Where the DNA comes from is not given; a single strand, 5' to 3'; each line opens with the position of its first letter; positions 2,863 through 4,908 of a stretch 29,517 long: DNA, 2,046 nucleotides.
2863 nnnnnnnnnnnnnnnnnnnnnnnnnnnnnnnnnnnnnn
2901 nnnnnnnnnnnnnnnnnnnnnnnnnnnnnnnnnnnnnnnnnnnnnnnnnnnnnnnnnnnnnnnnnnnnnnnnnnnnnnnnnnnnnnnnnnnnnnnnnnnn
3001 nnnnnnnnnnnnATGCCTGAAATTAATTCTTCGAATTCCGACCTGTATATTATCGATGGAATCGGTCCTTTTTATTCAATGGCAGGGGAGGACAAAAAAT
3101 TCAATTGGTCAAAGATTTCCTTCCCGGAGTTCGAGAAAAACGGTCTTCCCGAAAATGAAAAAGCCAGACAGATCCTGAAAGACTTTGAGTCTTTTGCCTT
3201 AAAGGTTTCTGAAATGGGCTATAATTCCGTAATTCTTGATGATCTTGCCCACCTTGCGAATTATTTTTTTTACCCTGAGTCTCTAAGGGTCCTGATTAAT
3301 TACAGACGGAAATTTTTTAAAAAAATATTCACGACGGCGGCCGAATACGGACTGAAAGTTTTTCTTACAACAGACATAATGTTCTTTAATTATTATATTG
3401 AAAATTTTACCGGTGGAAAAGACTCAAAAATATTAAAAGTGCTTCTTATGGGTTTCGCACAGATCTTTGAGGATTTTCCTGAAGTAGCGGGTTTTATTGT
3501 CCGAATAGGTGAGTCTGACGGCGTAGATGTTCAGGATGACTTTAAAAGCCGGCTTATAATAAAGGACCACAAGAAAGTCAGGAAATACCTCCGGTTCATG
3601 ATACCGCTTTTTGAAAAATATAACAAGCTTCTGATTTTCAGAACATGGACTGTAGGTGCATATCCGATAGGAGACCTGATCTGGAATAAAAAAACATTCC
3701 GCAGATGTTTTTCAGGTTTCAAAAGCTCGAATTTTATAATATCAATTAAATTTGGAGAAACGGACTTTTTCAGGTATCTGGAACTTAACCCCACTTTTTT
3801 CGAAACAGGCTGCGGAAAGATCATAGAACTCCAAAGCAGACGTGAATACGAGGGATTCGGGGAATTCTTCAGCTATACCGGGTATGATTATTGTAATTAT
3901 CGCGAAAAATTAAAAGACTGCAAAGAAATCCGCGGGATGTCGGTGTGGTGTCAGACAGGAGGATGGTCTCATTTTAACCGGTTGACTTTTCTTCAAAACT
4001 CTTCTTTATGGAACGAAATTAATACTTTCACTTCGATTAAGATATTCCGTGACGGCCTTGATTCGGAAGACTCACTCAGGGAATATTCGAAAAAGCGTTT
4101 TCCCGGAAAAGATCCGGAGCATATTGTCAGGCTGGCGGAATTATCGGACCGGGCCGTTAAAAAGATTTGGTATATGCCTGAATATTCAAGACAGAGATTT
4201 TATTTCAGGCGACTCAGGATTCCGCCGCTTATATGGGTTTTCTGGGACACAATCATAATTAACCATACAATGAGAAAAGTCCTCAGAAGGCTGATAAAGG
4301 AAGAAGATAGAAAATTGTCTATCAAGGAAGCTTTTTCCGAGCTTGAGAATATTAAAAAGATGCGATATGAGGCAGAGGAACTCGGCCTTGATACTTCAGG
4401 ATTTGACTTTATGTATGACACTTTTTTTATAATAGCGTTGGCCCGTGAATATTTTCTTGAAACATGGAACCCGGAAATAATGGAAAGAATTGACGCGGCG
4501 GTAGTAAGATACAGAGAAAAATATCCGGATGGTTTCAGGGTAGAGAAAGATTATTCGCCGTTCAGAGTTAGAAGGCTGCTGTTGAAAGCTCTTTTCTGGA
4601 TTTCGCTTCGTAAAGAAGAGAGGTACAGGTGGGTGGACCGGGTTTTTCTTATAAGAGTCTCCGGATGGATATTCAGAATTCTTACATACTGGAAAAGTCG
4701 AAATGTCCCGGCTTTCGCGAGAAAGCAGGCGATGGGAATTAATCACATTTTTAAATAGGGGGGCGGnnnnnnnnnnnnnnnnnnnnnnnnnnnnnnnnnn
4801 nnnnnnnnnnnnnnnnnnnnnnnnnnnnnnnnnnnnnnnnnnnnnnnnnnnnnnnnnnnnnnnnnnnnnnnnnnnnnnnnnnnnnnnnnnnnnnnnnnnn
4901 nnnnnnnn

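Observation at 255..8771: Five-gene operon that looks like a glycolipid (glycosyl-diacylglycerol) synthesis and remodelling cluster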

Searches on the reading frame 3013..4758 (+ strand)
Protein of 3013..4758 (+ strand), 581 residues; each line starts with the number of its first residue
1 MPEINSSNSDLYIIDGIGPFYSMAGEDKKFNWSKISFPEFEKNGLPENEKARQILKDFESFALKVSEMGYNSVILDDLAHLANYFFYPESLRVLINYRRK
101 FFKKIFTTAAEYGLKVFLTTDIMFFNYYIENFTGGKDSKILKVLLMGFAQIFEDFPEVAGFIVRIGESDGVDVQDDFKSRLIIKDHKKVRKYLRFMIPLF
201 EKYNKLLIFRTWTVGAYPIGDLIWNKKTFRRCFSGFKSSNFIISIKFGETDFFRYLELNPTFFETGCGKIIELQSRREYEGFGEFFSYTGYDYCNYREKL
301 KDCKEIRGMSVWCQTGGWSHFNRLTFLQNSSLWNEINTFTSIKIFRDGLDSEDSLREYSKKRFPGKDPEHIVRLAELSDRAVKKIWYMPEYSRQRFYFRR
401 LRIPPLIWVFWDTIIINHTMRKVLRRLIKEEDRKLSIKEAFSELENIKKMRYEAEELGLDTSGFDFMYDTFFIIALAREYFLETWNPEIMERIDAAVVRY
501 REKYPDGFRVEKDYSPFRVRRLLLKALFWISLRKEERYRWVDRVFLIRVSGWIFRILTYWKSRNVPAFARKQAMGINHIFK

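Call 3: search_protein_families(library=pfam, proteins=[window:3013-4758:+], max_evalue=0.01)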
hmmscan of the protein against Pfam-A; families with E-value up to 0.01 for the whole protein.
window:3013-4758:+ (581 aa): 0 families

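Call 4: search_protein_families(library=ncbifam, proteins=[window:3013-4758:+], max_evalue=0.01)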
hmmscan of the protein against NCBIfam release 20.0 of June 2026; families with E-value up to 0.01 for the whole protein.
window:3013-4758:+ (581 aa): 0 families

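Call 7: find_homologous_proteins(query=window:3013-4755:+)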
Query window:3013-4755:+ (581 aa): 2117 proteins with E <= 0.001 among 8000 candidates; the best 120 are listed.
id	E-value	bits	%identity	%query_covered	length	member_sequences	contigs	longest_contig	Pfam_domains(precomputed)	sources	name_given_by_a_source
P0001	0.0e+0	1336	100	100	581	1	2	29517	-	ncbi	ncbi:MAG: hypothetical protein ACLFQK_00925 [Fibrobacterota bacterium]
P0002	6.9e-193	661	48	98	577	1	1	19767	-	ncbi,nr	ncbi:MAG: glycosyl hydrolase family 67 [Chitinivibrionales bacterium]|nr:glycosyl hydrolase family 6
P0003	1.7e-189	650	47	100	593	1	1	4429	-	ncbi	-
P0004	3.4e-189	649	47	98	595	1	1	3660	-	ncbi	-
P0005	4.2e-188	645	49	98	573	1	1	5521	-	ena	-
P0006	2.1e-187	643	49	98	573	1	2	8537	-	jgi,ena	-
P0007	4.0e-187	642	47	99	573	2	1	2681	-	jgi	jgi:hypothetical protein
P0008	1.7e-185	637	47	98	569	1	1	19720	-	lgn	-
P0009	6.5e-185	635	48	98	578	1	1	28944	-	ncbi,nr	ncbi:MAG: glycosyl hydrolase family 67 [Chitinivibrionales bacterium]|nr:glycosyl hydrolase family 6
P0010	2.3e-183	630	48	98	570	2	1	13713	-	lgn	-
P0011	6.5e-183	628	47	98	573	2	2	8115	-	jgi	jgi:hypothetical protein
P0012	1.7e-182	627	49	98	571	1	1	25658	-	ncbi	-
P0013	1.7e-182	627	47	98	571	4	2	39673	-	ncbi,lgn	ncbi:MAG: glycosyl hydrolase family 67 [Fibrobacterota bacterium]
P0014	2.8e-182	626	46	99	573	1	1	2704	-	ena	-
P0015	4.1e-182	625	47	98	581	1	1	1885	-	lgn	-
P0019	7.3e-181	621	47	96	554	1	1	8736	PF07488.19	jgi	-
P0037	6.4e-172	592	45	99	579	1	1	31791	-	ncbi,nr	ncbi:MAG: hypothetical protein EOM20_02720 [Spartobacteria bacterium]|nr:hypothetical protein [Spart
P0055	4.4e-163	563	45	98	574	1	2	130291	-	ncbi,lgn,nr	ncbi:MAG: hypothetical protein JXR86_00810 [Spirochaetales bacterium]|nr:hypothetical protein [Spiro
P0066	3.0e-160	553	45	98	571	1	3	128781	-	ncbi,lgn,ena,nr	ncbi:MAG TPA: hypothetical protein PKE55_03970 [Kiritimatiellia bacterium]|nr:hypothetical protein [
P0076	6.6e-159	549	44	99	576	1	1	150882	PF07488.19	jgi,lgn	jgi:hypothetical protein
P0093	2.1e-157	544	42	99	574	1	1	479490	-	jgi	-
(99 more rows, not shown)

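Call 9: find_encoding_contigs(protein=P0055, flank=10000, max_places=2)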
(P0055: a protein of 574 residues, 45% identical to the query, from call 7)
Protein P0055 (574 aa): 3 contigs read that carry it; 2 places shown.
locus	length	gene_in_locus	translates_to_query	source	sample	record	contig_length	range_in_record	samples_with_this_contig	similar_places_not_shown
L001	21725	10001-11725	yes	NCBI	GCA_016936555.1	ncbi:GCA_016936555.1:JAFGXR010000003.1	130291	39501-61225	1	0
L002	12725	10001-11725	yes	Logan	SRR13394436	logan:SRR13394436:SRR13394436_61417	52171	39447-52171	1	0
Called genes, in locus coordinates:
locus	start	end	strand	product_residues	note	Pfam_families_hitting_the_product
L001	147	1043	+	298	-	PF00528:BPD_transp_1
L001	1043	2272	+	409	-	PF00528:BPD_transp_1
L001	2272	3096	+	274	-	PF02463:SMC_N, PF00005:ABC_tran, PF13175:AAA_15 (weak), PF13304:AAA_21 (faint)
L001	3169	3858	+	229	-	PF01895:PhoU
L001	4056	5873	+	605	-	PF00672:HAMP (weak), PF07889:DUF1664 (faint), PF00015:MCPsignal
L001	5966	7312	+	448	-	PF03721:UDPG_MGDP_dh_N, PF03807:F420_oxidored (faint), PF00984:UDPG_MGDP_dh, PF03720:UDPG_MGDP_dh_C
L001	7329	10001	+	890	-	PF13439:Glyco_transf_4, PF00534:Glycos_transf_1, PF13692:Glyco_trans_1_4, PF13524:Glyco_trans_1_2 (weak)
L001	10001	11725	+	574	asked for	-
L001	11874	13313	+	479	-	PF00245:Alk_phosphatase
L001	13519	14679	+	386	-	PF07907:YibE_F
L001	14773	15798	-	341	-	PF00072:Response_reg, PF00211:Guanylate_cyc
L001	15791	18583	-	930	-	PF00989:PAS, PF13188:PAS_8 (weak), PF13426:PAS_9 (weak), PF00512:HisKA, PF02518:HATPase_c, PF00072:Response_reg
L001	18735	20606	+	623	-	PF06103:DUF948 (faint), PF04108:ATG17_like (faint), PF06160:EzrA (faint), PF00015:MCPsignal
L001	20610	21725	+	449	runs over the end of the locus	PF03611:EIIC-GAT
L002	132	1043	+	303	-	PF00528:BPD_transp_1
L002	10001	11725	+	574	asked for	-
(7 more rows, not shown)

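Call 10: find_encoding_contigs(protein=P0066, flank=10000, max_places=2)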
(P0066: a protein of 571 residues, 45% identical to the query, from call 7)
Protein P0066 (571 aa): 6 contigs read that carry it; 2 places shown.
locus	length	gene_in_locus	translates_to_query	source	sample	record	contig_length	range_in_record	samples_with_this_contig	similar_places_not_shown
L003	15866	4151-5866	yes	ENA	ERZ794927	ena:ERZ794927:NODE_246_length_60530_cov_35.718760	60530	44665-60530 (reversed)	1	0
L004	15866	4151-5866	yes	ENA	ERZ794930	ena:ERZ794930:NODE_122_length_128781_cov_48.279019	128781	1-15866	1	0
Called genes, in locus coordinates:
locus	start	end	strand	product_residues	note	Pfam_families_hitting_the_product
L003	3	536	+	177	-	?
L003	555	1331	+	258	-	PF13489:Methyltransf_23, PF00891:Methyltransf_2, PF05891:Methyltransf_PK, PF01209:Ubie_methyltran, PF13847:Methyltransf_31, PF08241:Methyltransf_11, PF08242:Methyltransf_12, PF13649:Methyltransf_25, +4 more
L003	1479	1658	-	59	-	-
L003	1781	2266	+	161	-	-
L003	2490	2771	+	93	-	PF01797:Y1_Tnp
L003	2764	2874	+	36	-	-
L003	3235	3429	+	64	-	PF09957:VapB_antitoxin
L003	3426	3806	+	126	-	PF01850:PIN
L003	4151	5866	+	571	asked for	-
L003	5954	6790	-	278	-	PF00149:Metallophos, PF12850:Metallophos_2 (faint)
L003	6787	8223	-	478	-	PF13439:Glyco_transf_4, PF13579:Glyco_trans_4_4, PF20706:GT4-conflict, PF00534:Glycos_transf_1, PF13692:Glyco_trans_1_4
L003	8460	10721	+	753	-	PF00456:Transketolase_N (faint), PF00676:E1_dh (weak), PF02779:Transket_pyr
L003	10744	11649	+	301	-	PF02195:ParB_N, PF17762:HTH_ParB, PF23552:ParB_C (weak)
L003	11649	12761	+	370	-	-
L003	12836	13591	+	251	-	PF00227:Proteasome (weak)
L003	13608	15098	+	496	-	PF00478:IMPDH, PF00571:CBS, PF03060:NMO, PF01070:FMN_dh, PF01180:DHO_dh (faint)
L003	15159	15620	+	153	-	-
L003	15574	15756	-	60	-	-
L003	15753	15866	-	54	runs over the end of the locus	-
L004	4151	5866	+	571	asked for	-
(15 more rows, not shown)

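Call 12: find_encoding_contigs(protein=P0037, flank=10000, max_places=1)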
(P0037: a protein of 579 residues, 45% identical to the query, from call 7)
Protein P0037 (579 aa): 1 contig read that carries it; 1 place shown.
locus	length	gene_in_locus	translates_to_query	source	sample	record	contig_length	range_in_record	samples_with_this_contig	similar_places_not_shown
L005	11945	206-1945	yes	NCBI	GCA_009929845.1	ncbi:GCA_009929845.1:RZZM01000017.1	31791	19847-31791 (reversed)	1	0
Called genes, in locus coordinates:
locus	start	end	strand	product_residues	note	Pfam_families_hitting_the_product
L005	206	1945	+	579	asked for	-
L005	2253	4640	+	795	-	PF13439:Glyco_transf_4, PF13579:Glyco_trans_4_4 (faint), PF00534:Glycos_transf_1, PF20706:GT4-conflict, PF13692:Glyco_trans_1_4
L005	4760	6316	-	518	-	PF25390:WD40_RLD, PF13540:RCC1_2, PF00415:RCC1, PF13540:RCC1_2, PF00415:RCC1, PF13540:RCC1_2, PF25390:WD40_RLD, PF13540:RCC1_2, +7 more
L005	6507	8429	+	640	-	PF13231:PMT_2 (weak)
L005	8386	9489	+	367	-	PF20511:PMI_typeI_cat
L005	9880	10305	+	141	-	-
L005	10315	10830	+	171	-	PF07963:N_methyl (weak)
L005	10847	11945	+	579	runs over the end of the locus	-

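Call 13: find_encoding_contigs(protein=P0093, flank=10000, max_places=1)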
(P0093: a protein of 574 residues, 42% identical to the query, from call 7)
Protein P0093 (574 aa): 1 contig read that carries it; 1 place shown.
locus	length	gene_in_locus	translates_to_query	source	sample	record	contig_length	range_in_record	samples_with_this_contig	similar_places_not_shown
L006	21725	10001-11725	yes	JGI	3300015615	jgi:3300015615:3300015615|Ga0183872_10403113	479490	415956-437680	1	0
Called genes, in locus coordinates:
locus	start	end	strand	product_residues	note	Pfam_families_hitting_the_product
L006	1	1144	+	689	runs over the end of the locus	PF14559:TPR_19, PF23914:TPR_CcmH_CycH (weak), PF13432:TPR_16, PF14559:TPR_19, PF13428:TPR_14 (weak), PF13414:TPR_11 (weak), PF13432:TPR_16 (weak), PF14559:TPR_19, +18 more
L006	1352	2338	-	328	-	PF03783:CsgG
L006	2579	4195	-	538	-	PF00389:2-Hacid_dh, PF03446:NAD_binding_2 (faint), PF07991:KARI_N (faint), PF02826:2-Hacid_dh_C, PF01842:ACT (faint)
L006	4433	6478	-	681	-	PF00999:Na_H_Exchanger, PF02080:TrkA_C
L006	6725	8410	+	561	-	PF02518:HATPase_c, PF13589:HATPase_c_3, PF09239:Topo-VIb_trans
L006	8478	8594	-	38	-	-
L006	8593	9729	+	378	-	PF04406:TP6A_N, PF20768:Topo_VI_alpha, PF21180:TOP6A-Spo11_Toprim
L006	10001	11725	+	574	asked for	-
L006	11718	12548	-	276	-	PF00149:Metallophos, PF12850:Metallophos_2 (faint)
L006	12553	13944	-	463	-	PF13439:Glyco_transf_4, PF13579:Glyco_trans_4_4, PF20706:GT4-conflict, PF00534:Glycos_transf_1, PF13692:Glyco_trans_1_4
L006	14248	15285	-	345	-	PF03331:LpxC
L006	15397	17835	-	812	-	-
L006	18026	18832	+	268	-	PF01370:Epimerase, PF04321:RmlD_sub_bind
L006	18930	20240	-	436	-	PF00817:IMS, PF11799:IMS_C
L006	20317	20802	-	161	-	PF13366:PDDEXK_3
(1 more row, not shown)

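Call 17: find_related_loci(query=A1, collection=genome_contigs, flank=10000)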
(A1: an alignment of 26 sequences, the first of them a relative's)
Query A1 (581 aa) in genome_contigs; peptide patterns used: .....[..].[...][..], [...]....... (x = any residue, [..] = any of these).
599 stretches matched a pattern (row limit reached: there are more); 582 encode a relative of the query (tblastn E <= 1e-3); the best 80 are kept; 80 distinct loci.
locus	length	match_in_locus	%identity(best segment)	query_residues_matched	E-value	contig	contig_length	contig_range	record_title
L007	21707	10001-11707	48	10-581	0e+0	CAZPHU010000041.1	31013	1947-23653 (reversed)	MAG TPA_asm: uncultured Fibrobacterota bacterium isolate SRP252850_co1_331 genome assembly, contig: NODE_2444_length_310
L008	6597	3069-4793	47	6-581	0e+0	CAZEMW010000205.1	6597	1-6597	MAG TPA_asm: uncultured Fibrobacterota bacterium isolate binchicken_co15_4 genome assembly, contig: NODE_10636_length_65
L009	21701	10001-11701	47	13-581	0e+0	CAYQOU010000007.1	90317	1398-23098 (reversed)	MAG TPA_asm: uncultured Fibrobacterota bacterium isolate SRP252850_co1_324 genome assembly, contig: NODE_219_length_9031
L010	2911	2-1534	50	69-581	0e+0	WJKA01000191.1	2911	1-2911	MAG: Chitinivibrionales bacterium isolate Bin_432 k141_1397780, whole genome shotgun sequence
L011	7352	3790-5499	46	10-581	0e+0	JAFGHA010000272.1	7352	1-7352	MAG: Chitinispirillaceae bacterium isolate Zod_Metabat.1421 k87_12925422, whole genome shotgun sequence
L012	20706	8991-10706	48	9-581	3e-179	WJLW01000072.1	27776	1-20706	MAG: Chitinivibrionales bacterium isolate Bin_355 k141_2112001, whole genome shotgun sequence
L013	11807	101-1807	46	11-581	5e-179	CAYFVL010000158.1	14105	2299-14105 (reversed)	MAG TPA_asm: uncultured Fibrobacterota bacterium isolate ERP107533_co1_170 genome assembly, contig: NODE_3869_length_141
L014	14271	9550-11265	46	11-581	9e-178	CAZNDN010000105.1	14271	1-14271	MAG TPA_asm: uncultured Fibrobacterota bacterium isolate binchicken_co17_439 genome assembly, contig: NODE_9798_length_1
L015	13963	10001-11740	47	2-581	0e+0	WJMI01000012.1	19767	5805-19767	MAG: Chitinivibrionales bacterium isolate RBin_290 k141_200927, whole genome shotgun sequence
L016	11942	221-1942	45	6-581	1e-174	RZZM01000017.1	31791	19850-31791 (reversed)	MAG: Spartobacteria bacterium isolate INTA.AUR.068 contig-100_451, whole genome shotgun sequence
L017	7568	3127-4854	43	5-581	4e-174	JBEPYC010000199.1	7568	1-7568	MAG: Chitinivibrionales bacterium isolate 02_S197.semibin_refined.153 NODE_4609_length_7568_cov_1.570488:0-7568, whole g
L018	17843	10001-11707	45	12-581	4e-167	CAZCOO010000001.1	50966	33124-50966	MAG TPA_asm: uncultured Verrucomicrobiota bacterium isolate binchicken_co15_63 genome assembly, contig: NODE_196_length_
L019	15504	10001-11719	45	7-581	7e-167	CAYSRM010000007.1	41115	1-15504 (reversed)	MAG TPA_asm: uncultured Victivallales bacterium isolate SRP332253_co1_72 genome assembly, contig: NODE_1163_length_41115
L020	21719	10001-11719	45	7-581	1e-165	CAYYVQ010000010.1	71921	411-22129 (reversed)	MAG TPA_asm: uncultured Victivallales bacterium isolate SRP252850_co1_79 genome assembly, contig: NODE_389_length_71921_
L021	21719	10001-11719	45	10-581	3e-163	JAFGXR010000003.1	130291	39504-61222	MAG: Spirochaetales bacterium isolate ZodW_Metabat.41 k87_32952, whole genome shotgun sequence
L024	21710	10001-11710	43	8-581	5e-161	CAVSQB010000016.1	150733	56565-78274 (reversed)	MAG: uncultured Fibrobacterota bacterium isolate MFD03044.bin.1.58 genome assembly, contig: contig_32463, whole genome s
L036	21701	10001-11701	44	13-581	3e-154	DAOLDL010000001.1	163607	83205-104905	MAG TPA_asm: Kiritimatiellia bacterium isolate AMR_MDS_0153 NODE_16_length_163607_cov_17.598103, whole genome shotgun se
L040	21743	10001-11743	39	1-581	2e-152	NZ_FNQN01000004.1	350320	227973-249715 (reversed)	Desulfuromusa kysingii strain DSM 7343, whole genome shotgun sequence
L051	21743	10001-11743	40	4-581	2e-148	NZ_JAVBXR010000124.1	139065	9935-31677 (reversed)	MAG: Desulfobulbus sp. isolate GS12 85, whole genome shotgun sequence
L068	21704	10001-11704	40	11-581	9e-145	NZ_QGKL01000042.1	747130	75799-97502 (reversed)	Leucothrix arctica strain IMCC9719 IMCC9719_contig42, whole genome shotgun sequence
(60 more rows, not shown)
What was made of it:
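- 3013..4758 (+): g2: 581-aa cytoplasmic GH67-like alpha-uronidase (TIM barrel, helical domain, conserved basic C-tail); predicted catalytic residues E167/D169, D251 and E278. The family is present in at least 582 species (call 17).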

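Call 23: search_solved_structures(query=A1, max_evalue=1, show_alignments=2)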
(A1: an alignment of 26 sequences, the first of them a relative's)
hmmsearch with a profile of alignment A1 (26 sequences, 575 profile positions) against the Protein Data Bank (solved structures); distinct sequences matched with E-value up to 1: 18.
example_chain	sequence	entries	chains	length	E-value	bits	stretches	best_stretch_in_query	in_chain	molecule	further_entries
5syz_A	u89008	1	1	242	0.0022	20.2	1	346-479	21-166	Nuclear receptor subfamily 5 group A member 2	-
4dos_A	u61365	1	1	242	0.0022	20.2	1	346-479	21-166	Nuclear receptor subfamily 5 group A member 2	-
5l11_A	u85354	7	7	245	0.0023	20.1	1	346-479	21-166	Nuclear receptor subfamily 5 group A member 2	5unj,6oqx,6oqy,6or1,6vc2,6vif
4pld_A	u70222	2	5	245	0.0023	20.1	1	346-479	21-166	Nuclear receptor subfamily 5 group A member 2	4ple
7jyd_A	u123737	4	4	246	0.0023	20.1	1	346-479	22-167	Nuclear receptor subfamily 5 group A member 2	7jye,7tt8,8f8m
1zdu_A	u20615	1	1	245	0.0023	20.1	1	346-479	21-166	Orphan nuclear receptor NR5A2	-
9smq_A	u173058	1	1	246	0.0023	20.1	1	346-479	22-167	Nuclear receptor subfamily 5 group A member 2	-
4rwv_A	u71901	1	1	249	0.0024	20.1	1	346-479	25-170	Nuclear receptor subfamily 5 group A member 2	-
4oni_A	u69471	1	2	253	0.0025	20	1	346-479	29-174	Nuclear receptor subfamily 5 group A member 2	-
1yuc_A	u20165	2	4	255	0.0026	20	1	346-479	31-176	Orphan nuclear receptor NR5A2 | Nuclear receptor subfamily 5 group A member 2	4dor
1yok_A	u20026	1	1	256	0.0026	19.9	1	346-479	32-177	Orphan nuclear receptor NR5A2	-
3plz_A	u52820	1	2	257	0.0026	19.9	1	346-479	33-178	FTZ-F1 related protein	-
3tx7_B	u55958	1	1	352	0.0053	18.9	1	346-477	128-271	Nuclear receptor subfamily 5 group A member 2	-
4is8_A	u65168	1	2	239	0.0064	18.6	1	346-470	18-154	Nuclear receptor subfamily 5 group A member 2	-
1zh7_A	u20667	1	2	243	0.0096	18.1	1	345-468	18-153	Orphan nuclear receptor NR5A2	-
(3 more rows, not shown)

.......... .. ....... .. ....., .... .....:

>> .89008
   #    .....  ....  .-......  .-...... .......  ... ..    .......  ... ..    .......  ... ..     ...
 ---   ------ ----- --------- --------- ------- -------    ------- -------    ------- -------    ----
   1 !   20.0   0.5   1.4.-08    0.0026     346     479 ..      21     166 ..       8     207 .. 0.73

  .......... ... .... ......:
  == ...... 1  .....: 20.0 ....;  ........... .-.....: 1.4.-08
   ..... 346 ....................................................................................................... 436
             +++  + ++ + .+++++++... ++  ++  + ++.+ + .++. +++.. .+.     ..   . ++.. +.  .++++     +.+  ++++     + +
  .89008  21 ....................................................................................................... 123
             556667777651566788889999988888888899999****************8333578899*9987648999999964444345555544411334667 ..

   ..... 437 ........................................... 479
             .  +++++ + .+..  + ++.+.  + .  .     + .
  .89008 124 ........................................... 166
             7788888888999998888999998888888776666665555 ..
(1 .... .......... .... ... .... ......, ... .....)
